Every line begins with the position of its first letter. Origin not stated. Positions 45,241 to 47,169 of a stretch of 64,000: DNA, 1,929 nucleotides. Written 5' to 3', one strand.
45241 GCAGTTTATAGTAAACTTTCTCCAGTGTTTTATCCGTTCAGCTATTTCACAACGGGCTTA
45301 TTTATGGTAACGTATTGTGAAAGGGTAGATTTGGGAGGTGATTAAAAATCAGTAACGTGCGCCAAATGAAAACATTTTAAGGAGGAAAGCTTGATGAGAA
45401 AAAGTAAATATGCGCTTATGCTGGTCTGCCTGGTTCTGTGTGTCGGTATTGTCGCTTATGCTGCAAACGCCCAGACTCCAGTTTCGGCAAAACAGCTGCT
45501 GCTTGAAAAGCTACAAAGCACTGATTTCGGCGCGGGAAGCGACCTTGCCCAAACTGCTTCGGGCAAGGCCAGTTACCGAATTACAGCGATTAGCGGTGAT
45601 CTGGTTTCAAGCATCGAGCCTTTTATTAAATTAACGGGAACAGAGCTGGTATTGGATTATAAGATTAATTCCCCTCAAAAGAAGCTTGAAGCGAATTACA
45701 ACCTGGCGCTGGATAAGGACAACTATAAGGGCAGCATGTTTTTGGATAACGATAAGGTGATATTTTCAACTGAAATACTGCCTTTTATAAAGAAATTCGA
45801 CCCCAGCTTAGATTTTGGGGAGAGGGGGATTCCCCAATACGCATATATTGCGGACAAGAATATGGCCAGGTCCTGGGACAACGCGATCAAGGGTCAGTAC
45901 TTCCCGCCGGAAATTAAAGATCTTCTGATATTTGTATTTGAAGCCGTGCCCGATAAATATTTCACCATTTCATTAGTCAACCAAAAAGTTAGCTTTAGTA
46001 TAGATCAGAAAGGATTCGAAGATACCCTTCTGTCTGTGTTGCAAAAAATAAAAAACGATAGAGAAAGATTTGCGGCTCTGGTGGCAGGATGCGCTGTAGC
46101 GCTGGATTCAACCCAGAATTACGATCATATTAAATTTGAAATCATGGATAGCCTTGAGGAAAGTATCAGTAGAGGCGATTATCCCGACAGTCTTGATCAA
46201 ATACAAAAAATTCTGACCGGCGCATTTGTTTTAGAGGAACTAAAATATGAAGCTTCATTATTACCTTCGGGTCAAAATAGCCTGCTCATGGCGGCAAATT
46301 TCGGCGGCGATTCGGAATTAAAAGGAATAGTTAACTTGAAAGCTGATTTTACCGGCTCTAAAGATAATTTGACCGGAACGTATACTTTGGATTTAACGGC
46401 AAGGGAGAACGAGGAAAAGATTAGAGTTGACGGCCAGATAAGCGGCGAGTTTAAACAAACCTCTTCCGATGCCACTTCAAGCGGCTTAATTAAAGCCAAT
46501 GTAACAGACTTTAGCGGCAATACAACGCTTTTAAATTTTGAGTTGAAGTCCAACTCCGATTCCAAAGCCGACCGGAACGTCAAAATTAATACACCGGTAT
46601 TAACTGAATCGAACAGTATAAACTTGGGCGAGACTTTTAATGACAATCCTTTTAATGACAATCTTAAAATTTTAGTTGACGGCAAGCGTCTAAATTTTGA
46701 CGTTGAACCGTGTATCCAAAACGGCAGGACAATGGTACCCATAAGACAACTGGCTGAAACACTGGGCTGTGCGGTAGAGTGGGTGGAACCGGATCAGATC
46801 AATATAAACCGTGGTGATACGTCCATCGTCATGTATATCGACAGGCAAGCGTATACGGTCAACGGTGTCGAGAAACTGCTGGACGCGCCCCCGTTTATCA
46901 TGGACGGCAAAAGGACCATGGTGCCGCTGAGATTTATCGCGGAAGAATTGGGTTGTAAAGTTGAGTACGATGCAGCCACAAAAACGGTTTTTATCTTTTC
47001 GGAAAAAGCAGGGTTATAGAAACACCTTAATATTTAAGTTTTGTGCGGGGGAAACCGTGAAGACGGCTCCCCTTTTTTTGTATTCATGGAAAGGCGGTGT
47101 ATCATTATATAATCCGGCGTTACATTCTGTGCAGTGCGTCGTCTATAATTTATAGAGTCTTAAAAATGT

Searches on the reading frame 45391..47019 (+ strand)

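Call 93: search_protein_families(library=pfam, proteins=[window:45391-47019:+], max_evalue=0.00001)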
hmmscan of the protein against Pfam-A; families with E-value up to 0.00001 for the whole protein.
window:45391-47019:+ (542 aa): 1 family
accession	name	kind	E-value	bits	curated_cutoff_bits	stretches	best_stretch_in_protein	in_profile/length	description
PF07833.16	Cu_amine_oxidN1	-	1.5e-34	118.6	24.2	1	429-535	2-108/108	Copper amine oxidase N-terminal domain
